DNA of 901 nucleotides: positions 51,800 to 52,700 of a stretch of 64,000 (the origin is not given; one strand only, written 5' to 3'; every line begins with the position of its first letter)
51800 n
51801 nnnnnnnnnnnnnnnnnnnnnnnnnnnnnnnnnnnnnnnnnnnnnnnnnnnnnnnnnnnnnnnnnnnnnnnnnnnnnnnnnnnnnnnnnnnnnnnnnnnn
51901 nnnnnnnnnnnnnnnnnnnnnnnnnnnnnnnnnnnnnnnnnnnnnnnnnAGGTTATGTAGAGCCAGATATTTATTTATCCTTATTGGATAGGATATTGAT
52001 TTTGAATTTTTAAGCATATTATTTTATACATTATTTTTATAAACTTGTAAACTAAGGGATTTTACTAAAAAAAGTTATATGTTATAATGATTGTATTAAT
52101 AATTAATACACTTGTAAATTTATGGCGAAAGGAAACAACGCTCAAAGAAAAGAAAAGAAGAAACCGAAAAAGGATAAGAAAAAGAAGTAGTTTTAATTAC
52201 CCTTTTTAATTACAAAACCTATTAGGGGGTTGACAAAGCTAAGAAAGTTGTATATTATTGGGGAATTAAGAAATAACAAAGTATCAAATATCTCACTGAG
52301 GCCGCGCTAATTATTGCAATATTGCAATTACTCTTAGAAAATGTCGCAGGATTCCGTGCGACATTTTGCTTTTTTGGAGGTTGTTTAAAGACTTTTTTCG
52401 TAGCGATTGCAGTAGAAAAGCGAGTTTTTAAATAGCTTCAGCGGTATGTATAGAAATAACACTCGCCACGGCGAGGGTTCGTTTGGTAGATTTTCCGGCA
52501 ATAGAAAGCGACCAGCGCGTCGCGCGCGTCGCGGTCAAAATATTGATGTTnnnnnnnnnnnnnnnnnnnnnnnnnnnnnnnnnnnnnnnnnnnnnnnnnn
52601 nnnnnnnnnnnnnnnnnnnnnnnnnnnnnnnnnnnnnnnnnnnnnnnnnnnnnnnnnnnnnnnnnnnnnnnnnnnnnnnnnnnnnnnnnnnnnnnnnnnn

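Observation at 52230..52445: Structured leader of the DEAD-box helicase: promoter, intrinsic terminator, then GGAGG + 16-codon uORF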

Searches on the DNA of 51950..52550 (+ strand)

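Call 5: search_rna_families(source=window, start=51950, end=52550, threshold=evalue, max_evalue=10, show_alignments=3)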
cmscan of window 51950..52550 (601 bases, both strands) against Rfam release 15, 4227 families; matches with E-value up to 10: 3.
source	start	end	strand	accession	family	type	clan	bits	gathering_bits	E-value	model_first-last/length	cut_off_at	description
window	52240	52295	+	RF03442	mir-4003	Gene; miRNA;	-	18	70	1.6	1-58/58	no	mir-4003 microRNA precursor family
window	52477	52535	+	RF01809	symR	Gene; antitoxin;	-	16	61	2.7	1-77/77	no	SymR antitoxin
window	52216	52236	+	RF01081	SBWMV1_UPD-PKe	Cis-reg;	-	15.8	38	5.3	1-26/26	no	Pseudoknot of upstream pseudoknot domain (UPD) of the 3'UTR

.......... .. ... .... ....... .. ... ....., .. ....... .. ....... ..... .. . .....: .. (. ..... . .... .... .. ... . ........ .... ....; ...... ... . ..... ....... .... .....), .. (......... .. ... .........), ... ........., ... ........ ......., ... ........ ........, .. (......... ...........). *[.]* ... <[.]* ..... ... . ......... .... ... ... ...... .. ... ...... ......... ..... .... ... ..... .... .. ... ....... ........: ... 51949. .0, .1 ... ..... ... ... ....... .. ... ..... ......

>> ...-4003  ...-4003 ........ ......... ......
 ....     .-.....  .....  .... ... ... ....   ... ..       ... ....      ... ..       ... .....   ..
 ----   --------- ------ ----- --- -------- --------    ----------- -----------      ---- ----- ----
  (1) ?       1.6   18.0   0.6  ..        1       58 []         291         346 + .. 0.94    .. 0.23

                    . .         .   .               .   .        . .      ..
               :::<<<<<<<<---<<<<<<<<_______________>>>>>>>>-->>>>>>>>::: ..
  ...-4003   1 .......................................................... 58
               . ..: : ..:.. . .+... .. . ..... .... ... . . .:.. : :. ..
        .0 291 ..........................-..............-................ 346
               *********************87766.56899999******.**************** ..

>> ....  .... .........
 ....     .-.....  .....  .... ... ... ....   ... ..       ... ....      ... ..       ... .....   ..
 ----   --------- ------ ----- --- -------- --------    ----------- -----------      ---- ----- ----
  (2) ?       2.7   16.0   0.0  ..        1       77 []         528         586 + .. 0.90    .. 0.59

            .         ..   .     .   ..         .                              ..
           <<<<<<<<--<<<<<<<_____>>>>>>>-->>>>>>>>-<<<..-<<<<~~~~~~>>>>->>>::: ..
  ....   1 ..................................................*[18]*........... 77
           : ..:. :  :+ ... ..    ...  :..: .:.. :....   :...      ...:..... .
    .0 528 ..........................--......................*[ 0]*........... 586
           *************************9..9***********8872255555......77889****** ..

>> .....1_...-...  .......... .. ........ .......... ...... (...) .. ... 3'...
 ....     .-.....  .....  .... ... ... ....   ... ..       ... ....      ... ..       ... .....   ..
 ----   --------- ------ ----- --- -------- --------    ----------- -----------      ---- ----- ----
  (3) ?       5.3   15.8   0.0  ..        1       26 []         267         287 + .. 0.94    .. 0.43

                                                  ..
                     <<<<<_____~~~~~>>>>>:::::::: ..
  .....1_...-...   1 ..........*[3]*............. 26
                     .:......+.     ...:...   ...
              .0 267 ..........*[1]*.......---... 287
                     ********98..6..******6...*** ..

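Call 43: build_rna_model(alignment_id=A1, structure=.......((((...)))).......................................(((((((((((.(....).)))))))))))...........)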
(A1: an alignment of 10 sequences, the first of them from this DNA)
Model R1 built from alignment A1 (10 sequences, 98 columns); structure: as given.
model positions 79; base pairs 16; branch points 1; effective number of sequences 2.48; information 0.716 bits per position. Calibrated on 0.2 Mb of random sequence (short: E-values are rough).
structure used (alignment columns):
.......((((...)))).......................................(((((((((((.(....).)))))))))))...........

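Call 45: search_with_rna_model(model_id=R1, sources=[window, L001, L002, L003, L004, L025, L027, L031, L032, L033, L034, L035, L061, L062, L065, L082, L085, L123, L142, L155, L157, L158, L159, L005, L017], max_evalue=10)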
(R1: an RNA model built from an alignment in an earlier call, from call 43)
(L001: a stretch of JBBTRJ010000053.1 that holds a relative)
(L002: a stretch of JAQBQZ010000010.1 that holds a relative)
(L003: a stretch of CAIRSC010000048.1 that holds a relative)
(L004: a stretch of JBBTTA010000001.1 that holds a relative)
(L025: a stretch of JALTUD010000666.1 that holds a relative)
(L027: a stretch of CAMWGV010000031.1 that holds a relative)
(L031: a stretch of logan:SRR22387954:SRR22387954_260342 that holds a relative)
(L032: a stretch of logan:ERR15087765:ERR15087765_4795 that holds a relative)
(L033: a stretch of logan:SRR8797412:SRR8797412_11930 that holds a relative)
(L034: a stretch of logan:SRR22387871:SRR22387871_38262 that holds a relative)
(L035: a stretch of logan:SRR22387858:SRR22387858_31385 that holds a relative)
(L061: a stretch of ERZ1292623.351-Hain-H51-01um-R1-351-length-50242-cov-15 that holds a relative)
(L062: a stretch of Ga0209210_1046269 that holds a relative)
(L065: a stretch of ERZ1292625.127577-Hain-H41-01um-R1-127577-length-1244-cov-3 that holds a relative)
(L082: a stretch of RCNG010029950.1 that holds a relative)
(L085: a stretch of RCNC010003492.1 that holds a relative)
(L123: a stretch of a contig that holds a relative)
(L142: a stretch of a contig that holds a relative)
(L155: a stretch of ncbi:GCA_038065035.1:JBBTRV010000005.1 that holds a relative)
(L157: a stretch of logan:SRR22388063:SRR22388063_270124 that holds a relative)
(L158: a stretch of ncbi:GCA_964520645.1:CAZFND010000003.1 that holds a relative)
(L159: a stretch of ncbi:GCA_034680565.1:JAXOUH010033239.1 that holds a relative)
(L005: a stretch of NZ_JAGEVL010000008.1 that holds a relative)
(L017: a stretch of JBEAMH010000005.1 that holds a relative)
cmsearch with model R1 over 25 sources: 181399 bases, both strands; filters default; matches with E-value up to 10: 38.
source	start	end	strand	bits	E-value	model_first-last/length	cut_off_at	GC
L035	1940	2023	+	92.3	5.8e-18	1-79/79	no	0.33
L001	1892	1970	+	91.5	8.4e-18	1-79/79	no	0.29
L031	1920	1999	+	90.6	1.3e-17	1-79/79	no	0.38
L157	1815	1910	+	83.7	4.8e-16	1-79/79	no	0.41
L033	107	183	+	83.6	5.1e-16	1-79/79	no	0.39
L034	1922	1998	+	83.6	5.1e-16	1-79/79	no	0.39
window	52284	52378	+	83.5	5.4e-16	1-79/79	no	0.39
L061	2472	2547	+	83.2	6.3e-16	1-79/79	no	0.37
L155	1923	1998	+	83.2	6.3e-16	1-79/79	no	0.37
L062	219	296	-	80.7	2.3e-15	1-79/79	no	0.35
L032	1839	1934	+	79.6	4.1e-15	1-79/79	no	0.42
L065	1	68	-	75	4.4e-14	1-68/79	3'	0.31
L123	4480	4548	-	63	2.2e-11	1-79/79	no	0.43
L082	1369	1445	-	34.1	6.9e-05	1-79/79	no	0.4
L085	1875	1951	-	34.1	6.9e-05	1-79/79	no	0.4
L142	61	134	+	30.7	0.0004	1-79/79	no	0.64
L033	132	207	-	28.5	0.0013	1-79/79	no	0.33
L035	1972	2045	-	27.3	0.0024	1-79/79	no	0.27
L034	1947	2022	-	26.5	0.0036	1-79/79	no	0.32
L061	2496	2571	-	24.9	0.0081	1-79/79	no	0.3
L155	1947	2022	-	24.9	0.0081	1-79/79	no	0.3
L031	1948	2019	-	23.7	0.015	1-79/79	no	0.32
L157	1859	1928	-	22.4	0.03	1-79/79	no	0.37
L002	5975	6048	-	21.4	0.05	1-79/79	no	0.31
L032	1883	1950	-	21.4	0.051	1-79/79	no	0.35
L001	1822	1891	-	20.7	0.071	1-79/79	no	0.24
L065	69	138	+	20.7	0.074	1-79/79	no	0.23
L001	1919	1978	-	20.3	0.09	1-79/79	no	0.22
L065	1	41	+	20.1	0.1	39-79/79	5'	0.29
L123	4446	4531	+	20.1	0.1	1-79/79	no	0.4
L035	5031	5106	+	18.1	0.27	1-79/79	no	0.43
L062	181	270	+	16.9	0.51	1-79/79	no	0.31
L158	1905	1973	+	16.4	0.66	1-79/79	no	0.41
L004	332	401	-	11.2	9.9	1-79/79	no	0.44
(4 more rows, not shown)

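Call 59: search_with_rna_model(model_id=R1, sources=[L160, L161], max_evalue=1, show_alignments=1)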
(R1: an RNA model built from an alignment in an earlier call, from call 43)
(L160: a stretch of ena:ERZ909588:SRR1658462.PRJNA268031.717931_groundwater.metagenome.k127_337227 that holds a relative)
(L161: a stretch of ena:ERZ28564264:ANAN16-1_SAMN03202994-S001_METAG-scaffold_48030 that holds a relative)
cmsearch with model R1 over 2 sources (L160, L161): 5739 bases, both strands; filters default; matches with E-value up to 1: 4.
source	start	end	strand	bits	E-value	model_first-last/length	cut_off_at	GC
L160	1422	1499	+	80.7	7.1e-17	1-79/79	no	0.35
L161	609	686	+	80.7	7.1e-17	1-79/79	no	0.35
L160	1448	1537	-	16.9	0.016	1-79/79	no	0.31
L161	635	724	-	16.9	0.016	1-79/79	no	0.31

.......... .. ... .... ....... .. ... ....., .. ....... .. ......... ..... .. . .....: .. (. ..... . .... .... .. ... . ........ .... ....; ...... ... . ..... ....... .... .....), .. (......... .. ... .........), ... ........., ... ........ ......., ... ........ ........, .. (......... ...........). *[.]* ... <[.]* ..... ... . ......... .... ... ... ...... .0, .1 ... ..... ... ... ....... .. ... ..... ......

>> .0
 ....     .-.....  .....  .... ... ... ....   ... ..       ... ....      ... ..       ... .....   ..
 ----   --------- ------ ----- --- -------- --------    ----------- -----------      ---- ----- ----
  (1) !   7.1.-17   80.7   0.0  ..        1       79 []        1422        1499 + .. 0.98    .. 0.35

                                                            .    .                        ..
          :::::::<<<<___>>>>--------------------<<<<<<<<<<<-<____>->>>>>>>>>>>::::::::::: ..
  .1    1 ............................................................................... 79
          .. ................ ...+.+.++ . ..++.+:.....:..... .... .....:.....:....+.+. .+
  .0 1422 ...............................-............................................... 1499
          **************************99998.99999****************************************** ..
